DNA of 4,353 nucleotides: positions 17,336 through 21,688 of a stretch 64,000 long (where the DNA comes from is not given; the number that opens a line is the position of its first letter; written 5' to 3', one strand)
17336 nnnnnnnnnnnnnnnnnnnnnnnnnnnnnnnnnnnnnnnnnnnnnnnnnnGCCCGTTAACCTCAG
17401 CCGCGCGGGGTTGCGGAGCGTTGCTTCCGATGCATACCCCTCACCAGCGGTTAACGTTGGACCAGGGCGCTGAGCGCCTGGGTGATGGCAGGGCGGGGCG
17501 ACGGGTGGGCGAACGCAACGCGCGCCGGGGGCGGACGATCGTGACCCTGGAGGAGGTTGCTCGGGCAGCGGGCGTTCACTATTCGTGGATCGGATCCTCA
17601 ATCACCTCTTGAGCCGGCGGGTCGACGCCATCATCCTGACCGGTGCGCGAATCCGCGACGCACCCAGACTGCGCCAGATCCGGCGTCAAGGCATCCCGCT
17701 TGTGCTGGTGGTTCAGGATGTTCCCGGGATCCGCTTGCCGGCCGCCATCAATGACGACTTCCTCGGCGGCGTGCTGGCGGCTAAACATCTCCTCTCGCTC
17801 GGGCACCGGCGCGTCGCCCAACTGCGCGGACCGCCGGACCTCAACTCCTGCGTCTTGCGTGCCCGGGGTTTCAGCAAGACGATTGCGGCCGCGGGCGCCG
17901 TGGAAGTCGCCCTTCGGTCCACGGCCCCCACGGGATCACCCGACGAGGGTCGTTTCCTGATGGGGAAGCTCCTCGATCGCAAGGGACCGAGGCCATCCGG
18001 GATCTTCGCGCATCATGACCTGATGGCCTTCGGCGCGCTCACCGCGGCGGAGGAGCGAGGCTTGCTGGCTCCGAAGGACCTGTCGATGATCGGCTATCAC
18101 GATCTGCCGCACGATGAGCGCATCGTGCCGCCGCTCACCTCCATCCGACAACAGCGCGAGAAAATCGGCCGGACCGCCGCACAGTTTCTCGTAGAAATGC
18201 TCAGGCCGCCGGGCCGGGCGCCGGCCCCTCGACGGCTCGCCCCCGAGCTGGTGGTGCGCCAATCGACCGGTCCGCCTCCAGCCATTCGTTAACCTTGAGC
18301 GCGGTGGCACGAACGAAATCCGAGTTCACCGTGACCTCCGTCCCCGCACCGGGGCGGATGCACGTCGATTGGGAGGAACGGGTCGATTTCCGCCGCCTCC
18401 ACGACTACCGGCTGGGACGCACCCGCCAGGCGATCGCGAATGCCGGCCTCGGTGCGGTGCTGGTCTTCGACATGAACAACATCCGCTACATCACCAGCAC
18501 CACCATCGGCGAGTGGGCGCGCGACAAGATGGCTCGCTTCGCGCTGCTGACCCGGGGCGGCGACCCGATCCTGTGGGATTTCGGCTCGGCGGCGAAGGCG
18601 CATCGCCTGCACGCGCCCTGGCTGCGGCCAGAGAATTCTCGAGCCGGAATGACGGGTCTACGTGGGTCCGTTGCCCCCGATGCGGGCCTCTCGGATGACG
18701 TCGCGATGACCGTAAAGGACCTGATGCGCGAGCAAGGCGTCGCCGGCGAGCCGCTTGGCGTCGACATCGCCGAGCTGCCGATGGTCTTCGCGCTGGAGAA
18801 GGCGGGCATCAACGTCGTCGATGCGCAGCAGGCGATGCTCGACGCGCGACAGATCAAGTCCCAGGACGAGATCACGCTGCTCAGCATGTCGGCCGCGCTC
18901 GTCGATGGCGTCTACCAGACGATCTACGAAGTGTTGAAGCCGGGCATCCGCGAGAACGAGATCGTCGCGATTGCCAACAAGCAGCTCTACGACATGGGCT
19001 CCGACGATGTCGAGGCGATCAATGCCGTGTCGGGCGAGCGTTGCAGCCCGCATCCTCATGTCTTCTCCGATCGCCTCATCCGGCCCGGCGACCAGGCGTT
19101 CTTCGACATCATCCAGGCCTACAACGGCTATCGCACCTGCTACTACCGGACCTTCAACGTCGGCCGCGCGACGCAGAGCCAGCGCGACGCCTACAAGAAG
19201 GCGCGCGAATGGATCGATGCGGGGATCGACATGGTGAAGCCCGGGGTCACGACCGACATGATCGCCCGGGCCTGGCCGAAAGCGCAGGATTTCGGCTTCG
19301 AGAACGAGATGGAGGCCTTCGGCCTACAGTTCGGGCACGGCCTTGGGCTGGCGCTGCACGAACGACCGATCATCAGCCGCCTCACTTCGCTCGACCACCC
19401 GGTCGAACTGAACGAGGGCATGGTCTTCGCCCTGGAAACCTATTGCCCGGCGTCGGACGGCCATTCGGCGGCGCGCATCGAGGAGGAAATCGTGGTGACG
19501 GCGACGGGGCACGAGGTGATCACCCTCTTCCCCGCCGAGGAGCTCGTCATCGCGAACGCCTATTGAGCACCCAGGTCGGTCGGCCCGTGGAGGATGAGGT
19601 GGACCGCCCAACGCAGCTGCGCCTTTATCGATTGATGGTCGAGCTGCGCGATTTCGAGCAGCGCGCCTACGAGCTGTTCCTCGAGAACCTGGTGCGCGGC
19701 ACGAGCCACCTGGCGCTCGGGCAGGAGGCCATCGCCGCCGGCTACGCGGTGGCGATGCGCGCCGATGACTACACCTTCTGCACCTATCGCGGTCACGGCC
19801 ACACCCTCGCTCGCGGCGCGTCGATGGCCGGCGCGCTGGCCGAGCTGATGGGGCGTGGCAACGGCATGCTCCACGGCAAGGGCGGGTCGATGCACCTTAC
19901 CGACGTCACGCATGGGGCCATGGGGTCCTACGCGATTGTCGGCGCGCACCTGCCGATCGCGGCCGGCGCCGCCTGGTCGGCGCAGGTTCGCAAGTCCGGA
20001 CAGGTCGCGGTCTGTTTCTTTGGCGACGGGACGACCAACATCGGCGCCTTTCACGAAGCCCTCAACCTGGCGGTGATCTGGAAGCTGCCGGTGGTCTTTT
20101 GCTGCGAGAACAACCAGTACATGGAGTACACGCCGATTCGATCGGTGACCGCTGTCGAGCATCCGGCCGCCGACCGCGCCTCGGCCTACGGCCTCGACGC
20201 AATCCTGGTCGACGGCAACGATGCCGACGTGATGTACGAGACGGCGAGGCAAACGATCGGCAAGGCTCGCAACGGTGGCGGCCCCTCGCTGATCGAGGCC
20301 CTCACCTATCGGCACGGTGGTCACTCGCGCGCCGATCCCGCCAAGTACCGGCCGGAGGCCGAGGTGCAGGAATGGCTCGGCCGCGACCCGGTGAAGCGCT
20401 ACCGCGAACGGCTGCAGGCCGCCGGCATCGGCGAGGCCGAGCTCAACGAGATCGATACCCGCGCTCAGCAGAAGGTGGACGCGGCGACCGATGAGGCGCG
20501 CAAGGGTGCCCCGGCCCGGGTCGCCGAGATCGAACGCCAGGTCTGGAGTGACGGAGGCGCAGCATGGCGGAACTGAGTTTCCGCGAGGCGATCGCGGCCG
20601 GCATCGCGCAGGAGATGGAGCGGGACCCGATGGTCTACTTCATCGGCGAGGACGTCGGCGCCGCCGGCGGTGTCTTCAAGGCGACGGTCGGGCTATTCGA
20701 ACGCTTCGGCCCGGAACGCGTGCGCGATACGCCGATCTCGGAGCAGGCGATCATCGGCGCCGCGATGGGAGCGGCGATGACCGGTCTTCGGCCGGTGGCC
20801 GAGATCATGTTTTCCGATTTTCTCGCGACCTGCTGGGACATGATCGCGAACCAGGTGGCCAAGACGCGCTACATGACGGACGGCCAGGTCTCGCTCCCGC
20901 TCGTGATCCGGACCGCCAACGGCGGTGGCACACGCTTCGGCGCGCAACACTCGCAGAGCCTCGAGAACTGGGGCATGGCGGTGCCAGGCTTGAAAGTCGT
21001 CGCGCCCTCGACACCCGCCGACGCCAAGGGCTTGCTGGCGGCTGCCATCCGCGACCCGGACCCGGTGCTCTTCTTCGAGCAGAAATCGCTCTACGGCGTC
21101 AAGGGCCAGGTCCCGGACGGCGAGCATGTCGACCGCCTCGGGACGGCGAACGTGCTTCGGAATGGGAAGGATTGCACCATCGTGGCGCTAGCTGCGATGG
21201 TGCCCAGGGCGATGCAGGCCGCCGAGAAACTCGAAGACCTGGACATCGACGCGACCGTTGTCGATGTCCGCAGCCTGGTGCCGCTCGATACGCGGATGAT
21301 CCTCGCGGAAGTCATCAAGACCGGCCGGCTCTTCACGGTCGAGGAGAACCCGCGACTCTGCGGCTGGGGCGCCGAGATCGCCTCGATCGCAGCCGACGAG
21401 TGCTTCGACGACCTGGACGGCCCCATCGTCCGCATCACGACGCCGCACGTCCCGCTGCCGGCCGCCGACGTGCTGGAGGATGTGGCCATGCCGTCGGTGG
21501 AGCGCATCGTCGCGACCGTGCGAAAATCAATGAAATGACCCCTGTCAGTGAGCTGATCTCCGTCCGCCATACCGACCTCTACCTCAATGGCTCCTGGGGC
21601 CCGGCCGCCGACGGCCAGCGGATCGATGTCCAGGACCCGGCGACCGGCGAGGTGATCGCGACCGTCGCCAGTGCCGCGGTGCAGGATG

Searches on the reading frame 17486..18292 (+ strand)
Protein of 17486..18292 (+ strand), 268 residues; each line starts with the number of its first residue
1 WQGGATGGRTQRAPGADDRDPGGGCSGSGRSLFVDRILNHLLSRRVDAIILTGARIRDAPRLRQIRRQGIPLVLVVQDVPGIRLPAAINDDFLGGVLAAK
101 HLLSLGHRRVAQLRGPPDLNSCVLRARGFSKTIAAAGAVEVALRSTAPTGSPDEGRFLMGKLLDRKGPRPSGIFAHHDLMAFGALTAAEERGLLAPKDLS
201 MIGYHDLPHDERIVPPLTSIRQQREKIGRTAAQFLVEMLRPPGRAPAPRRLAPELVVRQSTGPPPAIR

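Call 14: search_protein_families(library=pfam, proteins=[window:17486-18292:+], max_evalue=0.00001)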
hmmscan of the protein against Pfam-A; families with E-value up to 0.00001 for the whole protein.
window:17486-18292:+ (268 aa): 3 families
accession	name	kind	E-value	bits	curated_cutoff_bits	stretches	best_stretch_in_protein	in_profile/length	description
PF13377.12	Peripla_BP_3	-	8.4e-33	114.2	26.5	1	99-261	1-167/167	Periplasmic binding protein-like domain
PF00532.27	Peripla_BP_1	-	2.6e-20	73.5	22.2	1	38-239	50-261/281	Periplasmic binding proteins and sugar binding domain of LacI family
PF13407.12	Peripla_BP_4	-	5.5e-11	42.9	35.1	1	37-206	47-218/258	Periplasmic binding protein domain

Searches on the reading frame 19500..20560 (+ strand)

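Call 18: search_protein_families(library=pfam, proteins=[window:19500-20560:+], max_evalue=0.00001)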
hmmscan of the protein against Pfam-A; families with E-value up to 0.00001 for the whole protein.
window:19500-20560:+ (353 aa): 2 families
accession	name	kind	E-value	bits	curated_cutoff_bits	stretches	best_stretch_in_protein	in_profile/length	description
PF00676.26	E1_dh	-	1.6e-72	244.4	22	1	46-335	3-293/300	Dehydrogenase E1 component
PF02775.26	TPP_enzyme_C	-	1.4e-06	28.6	21.9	1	141-266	24-150/151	Thiamine pyrophosphate enzyme, C-terminal TPP binding domain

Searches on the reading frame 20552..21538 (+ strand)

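Call 14: search_protein_families(library=pfam, proteins=[window:20552-21538:+], max_evalue=0.00001)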
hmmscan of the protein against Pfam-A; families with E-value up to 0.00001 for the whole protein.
window:20552-21538:+ (328 aa): 2 families
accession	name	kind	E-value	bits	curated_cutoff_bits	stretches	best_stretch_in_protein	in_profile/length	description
PF02779.29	Transket_pyr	-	1.8e-42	145.4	27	1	7-182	2-173/174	Transketolase, pyrimidine binding domain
PF02780.25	Transketolase_C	-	1.3e-36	125.7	25.9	1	197-319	1-124/124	Transketolase, C-terminal domain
